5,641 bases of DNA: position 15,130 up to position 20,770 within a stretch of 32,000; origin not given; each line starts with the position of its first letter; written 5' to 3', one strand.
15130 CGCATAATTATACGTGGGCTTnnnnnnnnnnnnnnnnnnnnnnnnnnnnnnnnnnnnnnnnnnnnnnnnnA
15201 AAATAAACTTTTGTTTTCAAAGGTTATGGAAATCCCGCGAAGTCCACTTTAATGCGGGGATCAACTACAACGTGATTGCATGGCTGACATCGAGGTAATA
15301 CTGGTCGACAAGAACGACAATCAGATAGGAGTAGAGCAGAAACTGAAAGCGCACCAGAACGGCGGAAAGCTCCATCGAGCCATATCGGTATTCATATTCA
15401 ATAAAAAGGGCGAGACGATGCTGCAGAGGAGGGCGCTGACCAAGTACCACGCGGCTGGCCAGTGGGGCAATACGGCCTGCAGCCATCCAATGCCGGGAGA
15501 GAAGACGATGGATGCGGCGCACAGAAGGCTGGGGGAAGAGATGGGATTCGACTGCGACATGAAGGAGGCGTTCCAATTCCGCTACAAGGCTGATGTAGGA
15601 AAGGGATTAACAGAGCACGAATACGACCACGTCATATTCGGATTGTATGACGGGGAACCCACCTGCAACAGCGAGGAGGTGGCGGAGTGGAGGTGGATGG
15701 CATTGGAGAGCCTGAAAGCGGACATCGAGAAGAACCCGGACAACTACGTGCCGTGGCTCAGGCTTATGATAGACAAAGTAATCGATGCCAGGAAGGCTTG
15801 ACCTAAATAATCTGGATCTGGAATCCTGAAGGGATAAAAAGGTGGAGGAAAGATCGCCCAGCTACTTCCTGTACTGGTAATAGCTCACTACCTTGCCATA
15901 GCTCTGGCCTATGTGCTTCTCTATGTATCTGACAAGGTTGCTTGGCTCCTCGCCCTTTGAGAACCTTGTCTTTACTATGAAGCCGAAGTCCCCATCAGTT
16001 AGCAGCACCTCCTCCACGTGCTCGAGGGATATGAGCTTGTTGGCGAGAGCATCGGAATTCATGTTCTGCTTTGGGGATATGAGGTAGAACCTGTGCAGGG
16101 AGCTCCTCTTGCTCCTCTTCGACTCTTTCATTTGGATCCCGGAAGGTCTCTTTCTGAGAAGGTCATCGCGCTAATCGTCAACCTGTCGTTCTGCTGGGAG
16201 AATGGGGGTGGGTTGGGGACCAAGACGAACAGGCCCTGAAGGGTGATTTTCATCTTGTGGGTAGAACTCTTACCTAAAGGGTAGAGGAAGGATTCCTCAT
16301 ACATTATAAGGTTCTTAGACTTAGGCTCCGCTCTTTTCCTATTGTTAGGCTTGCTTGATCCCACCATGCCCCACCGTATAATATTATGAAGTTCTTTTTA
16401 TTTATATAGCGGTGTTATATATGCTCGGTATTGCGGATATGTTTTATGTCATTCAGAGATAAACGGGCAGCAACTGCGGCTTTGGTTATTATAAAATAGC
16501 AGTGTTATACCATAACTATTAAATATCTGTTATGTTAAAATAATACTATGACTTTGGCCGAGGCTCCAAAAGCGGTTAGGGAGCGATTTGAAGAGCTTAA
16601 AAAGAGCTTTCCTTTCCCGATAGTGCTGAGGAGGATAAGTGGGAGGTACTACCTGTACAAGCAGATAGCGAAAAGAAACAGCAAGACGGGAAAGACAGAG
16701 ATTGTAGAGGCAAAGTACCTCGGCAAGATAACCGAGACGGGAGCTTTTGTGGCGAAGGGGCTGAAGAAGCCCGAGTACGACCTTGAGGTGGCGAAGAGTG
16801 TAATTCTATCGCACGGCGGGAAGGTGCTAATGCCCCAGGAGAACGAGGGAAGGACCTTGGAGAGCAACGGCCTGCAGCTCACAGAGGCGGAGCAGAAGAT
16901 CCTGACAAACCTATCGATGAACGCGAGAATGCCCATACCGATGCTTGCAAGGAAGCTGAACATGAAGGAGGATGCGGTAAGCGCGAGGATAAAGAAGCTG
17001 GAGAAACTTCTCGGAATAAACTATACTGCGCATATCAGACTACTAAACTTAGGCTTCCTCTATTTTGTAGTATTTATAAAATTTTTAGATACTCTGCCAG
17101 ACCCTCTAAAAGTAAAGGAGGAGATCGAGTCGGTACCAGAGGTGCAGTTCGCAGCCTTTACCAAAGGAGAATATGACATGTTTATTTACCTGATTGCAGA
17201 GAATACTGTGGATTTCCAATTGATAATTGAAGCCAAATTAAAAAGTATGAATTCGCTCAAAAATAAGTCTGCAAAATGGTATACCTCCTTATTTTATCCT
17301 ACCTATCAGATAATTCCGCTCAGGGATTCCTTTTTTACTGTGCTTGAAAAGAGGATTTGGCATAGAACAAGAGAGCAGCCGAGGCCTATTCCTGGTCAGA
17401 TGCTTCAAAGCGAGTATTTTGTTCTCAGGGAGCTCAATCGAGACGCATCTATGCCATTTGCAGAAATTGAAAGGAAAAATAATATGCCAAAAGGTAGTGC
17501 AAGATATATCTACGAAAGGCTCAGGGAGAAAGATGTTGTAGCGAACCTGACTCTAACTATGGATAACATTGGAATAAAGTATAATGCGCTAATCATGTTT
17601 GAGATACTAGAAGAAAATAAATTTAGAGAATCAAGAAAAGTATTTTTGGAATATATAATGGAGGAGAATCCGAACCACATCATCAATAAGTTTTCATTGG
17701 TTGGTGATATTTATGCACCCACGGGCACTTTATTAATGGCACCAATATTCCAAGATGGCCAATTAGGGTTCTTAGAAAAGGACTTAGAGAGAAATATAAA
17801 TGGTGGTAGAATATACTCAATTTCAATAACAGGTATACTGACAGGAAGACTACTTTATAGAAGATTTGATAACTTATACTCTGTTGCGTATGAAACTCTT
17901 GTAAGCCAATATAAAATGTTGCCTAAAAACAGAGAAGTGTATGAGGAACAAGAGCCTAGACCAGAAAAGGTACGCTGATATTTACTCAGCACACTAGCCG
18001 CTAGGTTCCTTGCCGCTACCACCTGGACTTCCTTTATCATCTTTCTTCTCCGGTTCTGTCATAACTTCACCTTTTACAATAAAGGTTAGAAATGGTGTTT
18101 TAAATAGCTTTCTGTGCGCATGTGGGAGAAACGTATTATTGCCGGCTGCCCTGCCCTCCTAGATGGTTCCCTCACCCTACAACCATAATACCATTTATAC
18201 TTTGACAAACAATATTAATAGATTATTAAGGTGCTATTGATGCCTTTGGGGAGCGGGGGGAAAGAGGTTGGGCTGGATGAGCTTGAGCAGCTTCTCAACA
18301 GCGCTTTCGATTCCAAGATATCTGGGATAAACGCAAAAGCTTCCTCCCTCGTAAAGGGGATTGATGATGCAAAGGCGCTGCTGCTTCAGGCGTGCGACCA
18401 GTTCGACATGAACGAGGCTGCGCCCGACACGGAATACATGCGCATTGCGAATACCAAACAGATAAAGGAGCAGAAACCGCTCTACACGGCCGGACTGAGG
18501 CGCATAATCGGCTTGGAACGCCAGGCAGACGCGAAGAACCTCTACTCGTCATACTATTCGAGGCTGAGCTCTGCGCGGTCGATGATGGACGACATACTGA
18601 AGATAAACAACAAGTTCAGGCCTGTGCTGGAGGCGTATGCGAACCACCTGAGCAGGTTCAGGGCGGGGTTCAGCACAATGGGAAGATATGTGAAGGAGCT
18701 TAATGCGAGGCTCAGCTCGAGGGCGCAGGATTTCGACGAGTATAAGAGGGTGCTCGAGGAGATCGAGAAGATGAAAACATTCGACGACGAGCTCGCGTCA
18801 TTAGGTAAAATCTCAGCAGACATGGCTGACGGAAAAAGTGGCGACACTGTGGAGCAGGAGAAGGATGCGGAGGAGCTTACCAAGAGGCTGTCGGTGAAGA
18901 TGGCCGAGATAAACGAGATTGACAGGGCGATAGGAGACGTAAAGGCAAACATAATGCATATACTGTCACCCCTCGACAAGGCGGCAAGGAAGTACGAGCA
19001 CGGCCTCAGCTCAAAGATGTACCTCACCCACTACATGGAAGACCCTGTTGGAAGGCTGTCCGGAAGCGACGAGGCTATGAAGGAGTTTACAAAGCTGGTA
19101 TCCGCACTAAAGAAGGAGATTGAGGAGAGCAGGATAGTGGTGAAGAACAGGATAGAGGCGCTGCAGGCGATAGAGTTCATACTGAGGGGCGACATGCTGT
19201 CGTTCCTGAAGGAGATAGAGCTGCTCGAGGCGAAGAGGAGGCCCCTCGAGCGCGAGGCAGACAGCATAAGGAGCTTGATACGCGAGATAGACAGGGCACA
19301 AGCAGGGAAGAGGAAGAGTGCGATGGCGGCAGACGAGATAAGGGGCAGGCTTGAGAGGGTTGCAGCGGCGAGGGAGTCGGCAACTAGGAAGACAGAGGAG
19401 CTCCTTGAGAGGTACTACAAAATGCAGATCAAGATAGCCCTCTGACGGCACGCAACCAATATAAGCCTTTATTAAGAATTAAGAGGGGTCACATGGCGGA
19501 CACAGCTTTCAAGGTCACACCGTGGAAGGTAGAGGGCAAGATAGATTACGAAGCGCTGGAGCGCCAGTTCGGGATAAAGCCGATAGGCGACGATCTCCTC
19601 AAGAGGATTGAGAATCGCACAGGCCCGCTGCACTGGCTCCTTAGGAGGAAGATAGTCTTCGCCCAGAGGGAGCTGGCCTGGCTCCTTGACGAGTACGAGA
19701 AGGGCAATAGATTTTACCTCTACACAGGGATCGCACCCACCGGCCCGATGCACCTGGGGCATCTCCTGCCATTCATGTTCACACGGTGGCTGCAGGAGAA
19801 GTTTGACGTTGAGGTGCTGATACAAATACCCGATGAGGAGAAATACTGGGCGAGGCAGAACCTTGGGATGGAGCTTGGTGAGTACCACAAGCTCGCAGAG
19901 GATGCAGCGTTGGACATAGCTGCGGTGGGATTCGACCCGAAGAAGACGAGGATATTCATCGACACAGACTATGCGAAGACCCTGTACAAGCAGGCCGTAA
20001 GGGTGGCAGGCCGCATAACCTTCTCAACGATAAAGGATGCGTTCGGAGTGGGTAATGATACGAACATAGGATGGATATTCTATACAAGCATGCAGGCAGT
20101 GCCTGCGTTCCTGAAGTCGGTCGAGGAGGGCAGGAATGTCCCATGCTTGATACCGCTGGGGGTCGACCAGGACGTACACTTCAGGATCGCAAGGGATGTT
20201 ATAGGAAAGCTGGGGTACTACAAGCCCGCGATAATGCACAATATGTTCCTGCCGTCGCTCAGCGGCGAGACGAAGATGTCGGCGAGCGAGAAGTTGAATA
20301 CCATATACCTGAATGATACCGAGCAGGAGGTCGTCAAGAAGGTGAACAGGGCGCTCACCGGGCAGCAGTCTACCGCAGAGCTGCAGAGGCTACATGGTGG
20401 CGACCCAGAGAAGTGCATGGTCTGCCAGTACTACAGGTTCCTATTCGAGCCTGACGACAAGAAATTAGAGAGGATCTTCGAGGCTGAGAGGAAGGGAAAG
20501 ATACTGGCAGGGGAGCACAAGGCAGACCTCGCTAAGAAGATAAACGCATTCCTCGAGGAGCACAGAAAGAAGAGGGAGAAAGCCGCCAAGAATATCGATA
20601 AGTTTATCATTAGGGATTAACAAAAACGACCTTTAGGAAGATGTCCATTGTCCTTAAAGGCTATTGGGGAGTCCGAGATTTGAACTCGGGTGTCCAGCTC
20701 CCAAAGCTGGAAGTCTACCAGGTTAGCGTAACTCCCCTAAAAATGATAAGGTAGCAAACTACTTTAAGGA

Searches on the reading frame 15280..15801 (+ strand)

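Call 52: search_protein_families(library=pfam, proteins=[window:15280-15801:+], max_evalue=0.001)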
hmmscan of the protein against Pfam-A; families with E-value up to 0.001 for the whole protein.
window:15280-15801:+ (173 aa): 1 family
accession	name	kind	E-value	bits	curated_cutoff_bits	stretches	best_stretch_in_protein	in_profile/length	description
PF00293.34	NUDIX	-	9.2e-22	77.9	21.1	1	31-160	2-134/134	NUDIX domain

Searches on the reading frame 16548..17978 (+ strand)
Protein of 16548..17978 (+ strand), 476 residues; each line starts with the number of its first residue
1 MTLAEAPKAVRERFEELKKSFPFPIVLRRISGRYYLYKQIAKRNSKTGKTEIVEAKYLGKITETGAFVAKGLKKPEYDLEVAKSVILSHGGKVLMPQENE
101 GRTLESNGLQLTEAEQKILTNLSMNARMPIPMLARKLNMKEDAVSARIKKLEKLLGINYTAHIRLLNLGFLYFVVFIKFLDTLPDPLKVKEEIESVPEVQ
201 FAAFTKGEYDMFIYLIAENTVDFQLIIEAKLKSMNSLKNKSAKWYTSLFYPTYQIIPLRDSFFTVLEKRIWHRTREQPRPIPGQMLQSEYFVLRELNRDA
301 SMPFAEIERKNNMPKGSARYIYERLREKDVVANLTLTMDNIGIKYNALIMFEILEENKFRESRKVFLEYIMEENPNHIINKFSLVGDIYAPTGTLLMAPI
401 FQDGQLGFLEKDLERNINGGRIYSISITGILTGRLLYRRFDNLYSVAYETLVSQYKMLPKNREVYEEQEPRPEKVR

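Call 52: search_protein_families(library=pfam, proteins=[window:16548-17978:+], max_evalue=0.001)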
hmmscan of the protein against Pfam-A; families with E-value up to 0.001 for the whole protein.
window:16548-17978:+ (476 aa): 5 families
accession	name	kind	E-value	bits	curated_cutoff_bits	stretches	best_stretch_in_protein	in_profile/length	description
PF13404.12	HTH_AsnC-type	-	2.7e-10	40.3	27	1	116-152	6-42/42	AsnC-type helix-turn-helix domain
PF13412.12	HTH_24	-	4.7e-08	32.9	21.9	1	113-153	3-43/48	Winged helix-turn-helix DNA-binding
PF01037.27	AsnC_trans_reg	-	6e-05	23.3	25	1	188-238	13-63/73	Lrp/AsnC ligand binding domain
PF01047.28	MarR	-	7.6e-05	23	24.6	0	111-153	1-43/59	MarR family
PF12802.13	MarR_2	-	0.00019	21.9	27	0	288-331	6-50/61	MarR family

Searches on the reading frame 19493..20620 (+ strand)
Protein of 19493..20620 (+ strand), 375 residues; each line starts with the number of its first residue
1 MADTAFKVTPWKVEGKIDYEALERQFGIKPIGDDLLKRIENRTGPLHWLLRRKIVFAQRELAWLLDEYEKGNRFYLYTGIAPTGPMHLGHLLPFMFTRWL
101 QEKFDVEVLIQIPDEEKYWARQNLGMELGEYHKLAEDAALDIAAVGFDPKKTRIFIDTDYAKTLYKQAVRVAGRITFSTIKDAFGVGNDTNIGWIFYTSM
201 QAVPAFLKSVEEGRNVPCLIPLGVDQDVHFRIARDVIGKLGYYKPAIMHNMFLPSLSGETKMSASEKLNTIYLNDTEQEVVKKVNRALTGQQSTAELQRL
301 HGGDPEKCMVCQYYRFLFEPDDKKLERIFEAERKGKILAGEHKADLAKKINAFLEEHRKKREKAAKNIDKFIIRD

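Call 52: search_protein_families(library=pfam, proteins=[window:19493-20620:+], max_evalue=0.001)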
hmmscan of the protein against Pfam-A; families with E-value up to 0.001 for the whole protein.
window:19493-20620:+ (375 aa): 1 family
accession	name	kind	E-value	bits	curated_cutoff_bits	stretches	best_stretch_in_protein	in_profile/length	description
PF00579.31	tRNA-synt_1b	-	2.2e-36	126.1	21.1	1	71-355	3-292/292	tRNA synthetases class I (W and Y)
